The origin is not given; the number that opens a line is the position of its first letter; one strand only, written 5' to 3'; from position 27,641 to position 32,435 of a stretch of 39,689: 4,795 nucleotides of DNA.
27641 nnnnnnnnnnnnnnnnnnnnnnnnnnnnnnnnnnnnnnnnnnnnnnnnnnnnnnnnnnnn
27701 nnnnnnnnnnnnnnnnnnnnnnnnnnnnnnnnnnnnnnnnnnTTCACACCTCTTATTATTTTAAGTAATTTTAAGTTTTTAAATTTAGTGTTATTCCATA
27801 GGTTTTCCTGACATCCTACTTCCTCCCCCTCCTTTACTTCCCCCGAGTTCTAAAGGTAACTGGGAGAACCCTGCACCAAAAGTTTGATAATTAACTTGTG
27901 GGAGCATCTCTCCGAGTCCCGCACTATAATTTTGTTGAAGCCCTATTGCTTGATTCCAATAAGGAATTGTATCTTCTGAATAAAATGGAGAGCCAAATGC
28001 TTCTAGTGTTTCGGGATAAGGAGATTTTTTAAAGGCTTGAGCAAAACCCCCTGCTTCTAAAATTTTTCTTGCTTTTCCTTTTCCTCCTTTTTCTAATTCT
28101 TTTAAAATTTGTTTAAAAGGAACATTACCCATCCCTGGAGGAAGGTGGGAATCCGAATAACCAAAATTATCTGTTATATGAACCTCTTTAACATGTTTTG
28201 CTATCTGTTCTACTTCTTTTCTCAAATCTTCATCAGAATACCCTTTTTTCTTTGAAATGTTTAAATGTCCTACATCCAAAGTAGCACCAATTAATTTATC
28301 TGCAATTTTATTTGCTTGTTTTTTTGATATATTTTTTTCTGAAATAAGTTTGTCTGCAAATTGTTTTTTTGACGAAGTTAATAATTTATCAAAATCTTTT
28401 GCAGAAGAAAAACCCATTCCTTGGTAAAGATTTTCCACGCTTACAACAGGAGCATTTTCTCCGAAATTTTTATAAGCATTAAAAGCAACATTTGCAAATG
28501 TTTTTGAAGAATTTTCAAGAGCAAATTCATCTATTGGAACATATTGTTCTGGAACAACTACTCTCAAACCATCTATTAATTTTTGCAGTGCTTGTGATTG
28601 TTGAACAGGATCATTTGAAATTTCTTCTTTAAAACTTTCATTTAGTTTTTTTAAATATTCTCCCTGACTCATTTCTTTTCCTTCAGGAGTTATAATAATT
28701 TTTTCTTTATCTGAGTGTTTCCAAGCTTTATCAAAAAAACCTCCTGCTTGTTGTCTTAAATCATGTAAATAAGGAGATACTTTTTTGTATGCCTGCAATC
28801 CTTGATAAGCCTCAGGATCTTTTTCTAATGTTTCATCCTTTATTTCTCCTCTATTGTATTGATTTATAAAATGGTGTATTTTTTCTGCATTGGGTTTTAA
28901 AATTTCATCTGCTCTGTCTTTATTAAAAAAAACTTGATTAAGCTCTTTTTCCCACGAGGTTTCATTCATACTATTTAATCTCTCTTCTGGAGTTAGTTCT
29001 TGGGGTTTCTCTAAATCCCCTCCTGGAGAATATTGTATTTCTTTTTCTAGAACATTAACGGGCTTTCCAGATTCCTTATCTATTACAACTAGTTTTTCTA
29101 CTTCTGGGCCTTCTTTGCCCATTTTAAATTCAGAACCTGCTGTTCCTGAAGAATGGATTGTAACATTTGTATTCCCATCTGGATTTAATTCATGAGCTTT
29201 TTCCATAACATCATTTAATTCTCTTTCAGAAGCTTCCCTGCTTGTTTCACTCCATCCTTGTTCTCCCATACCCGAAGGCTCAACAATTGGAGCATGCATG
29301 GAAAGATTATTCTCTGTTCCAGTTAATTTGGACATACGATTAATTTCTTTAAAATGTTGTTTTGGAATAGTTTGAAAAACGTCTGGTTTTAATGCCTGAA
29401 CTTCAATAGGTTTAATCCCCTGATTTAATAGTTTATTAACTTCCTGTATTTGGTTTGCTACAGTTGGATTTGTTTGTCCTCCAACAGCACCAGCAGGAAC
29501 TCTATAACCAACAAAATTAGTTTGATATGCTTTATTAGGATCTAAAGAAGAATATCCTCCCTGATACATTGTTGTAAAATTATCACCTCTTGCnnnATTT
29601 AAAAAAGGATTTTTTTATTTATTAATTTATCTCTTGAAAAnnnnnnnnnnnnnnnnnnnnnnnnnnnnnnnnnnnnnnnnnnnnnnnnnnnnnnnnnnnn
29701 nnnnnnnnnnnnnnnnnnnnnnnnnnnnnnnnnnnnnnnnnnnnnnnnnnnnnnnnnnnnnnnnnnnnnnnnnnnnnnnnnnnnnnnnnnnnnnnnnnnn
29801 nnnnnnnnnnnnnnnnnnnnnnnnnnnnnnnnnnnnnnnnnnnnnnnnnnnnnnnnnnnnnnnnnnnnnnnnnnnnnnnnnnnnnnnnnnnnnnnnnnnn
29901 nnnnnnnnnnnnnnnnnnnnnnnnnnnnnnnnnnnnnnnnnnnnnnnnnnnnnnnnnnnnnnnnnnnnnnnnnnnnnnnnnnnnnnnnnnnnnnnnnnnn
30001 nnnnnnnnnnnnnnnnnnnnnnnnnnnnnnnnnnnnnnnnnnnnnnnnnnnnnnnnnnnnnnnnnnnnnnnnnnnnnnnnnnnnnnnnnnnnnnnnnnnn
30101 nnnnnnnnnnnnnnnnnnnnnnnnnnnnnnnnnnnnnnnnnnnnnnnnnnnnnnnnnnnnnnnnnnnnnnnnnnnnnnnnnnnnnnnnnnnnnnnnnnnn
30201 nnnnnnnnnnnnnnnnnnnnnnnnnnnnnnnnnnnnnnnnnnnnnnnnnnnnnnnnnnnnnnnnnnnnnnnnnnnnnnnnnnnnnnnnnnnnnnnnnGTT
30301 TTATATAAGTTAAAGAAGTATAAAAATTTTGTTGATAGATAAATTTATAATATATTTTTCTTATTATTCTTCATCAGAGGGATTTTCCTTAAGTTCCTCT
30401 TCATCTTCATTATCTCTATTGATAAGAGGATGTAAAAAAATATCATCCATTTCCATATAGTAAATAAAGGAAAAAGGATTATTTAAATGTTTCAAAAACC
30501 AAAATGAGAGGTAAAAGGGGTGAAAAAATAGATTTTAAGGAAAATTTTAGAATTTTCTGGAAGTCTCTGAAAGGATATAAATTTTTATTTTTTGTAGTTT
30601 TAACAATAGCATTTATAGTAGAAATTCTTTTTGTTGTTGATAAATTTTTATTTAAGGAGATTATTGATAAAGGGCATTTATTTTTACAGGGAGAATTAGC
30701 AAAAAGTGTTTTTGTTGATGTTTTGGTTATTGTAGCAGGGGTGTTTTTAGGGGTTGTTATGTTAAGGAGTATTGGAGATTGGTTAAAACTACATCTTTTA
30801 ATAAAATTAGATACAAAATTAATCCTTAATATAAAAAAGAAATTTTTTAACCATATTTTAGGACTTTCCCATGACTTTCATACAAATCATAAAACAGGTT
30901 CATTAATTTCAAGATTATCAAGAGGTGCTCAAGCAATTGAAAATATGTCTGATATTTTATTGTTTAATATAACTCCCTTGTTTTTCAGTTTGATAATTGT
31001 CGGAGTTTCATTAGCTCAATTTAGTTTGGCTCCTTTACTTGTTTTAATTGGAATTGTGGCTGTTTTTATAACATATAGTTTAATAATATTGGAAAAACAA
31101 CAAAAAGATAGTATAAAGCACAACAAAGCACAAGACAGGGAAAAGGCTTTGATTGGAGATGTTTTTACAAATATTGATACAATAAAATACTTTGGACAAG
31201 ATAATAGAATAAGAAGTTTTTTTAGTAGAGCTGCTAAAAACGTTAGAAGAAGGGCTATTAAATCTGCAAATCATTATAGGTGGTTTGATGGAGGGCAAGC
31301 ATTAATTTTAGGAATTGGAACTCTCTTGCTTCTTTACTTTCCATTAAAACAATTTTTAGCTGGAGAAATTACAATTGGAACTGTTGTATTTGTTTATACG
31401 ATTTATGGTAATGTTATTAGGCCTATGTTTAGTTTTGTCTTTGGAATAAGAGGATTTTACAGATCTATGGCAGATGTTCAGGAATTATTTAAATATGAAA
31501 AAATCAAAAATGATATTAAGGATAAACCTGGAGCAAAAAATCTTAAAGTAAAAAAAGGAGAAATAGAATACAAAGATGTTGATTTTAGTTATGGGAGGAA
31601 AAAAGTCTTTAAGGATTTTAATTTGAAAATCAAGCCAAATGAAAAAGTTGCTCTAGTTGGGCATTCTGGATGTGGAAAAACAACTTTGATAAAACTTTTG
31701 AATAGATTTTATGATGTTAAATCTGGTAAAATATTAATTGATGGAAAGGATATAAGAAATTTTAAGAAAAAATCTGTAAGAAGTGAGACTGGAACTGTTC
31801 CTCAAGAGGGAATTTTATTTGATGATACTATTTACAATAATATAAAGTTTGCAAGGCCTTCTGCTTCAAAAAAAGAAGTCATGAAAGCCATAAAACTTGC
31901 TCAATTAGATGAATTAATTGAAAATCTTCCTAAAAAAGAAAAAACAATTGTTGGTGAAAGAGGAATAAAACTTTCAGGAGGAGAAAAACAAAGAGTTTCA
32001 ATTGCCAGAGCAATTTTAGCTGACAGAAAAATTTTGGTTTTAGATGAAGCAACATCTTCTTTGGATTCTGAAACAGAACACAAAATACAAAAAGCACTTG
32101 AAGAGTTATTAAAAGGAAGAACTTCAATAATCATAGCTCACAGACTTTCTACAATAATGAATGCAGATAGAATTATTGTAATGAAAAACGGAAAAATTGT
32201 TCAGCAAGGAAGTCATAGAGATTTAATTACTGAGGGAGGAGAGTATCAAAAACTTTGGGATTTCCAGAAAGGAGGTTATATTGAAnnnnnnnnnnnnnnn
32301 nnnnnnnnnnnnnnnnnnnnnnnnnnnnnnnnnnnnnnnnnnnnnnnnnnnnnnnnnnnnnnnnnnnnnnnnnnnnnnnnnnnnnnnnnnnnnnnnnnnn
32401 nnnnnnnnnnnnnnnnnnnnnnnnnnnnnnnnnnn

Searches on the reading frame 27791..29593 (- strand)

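Call 42: search_protein_families(library=pfam, proteins=[window:27791-29593:-], max_evalue=0.0001)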
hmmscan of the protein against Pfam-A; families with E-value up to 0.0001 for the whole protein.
window:27791-29593:- (600 aa): 1 family
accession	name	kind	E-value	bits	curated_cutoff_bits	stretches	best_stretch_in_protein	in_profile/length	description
PF01261.30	AP_endonuc_2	-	1.9e-07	31.5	31.1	1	427-504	141-220/249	Xylose isomerase-like TIM barrel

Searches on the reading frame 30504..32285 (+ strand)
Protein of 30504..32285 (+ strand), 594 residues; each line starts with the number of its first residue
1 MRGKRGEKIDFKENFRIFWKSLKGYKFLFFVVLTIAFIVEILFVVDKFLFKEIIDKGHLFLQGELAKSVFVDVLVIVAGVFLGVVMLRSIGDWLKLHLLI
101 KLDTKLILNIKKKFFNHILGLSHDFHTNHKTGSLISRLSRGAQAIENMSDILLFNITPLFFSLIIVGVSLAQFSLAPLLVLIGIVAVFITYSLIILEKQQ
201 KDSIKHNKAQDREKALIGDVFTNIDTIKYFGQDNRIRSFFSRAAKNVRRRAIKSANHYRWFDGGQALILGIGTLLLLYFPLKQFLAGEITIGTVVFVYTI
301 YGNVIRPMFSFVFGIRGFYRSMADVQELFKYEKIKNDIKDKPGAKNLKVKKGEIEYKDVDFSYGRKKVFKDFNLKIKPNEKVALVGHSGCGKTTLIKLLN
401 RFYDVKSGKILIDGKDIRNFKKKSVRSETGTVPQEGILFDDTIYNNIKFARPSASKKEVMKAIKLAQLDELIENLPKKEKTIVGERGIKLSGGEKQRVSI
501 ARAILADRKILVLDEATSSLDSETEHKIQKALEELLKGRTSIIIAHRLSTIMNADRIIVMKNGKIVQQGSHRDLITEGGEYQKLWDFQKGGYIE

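Call 42: search_protein_families(library=pfam, proteins=[window:30504-32285:+], max_evalue=0.0001)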
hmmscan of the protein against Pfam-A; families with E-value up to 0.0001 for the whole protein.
window:30504-32285:+ (594 aa): 6 families
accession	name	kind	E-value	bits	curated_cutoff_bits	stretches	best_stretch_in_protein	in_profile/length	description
PF00005.33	ABC_tran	-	2.5e-34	119.2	25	1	370-518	2-137/137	ABC transporter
PF00664.28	ABC_membrane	-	4.1e-26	92.7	28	1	31-302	3-268/274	ABC transporter transmembrane region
PF02463.25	SMC_N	-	1.3e-06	28.4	40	1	325-561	123-212/220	RecF/RecN/SMC N terminal domain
PF13175.12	AAA_15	-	3.4e-05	24.1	32.1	1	368-557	13-209/374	AAA ATPase domain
PF13401.12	AAA_22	-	6.1e-05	23.8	27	0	383-536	9-105/130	AAA domain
PF03193.22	RsgA_GTPase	-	9.8e-05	22.7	30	0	335-410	62-137/174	RsgA GTPase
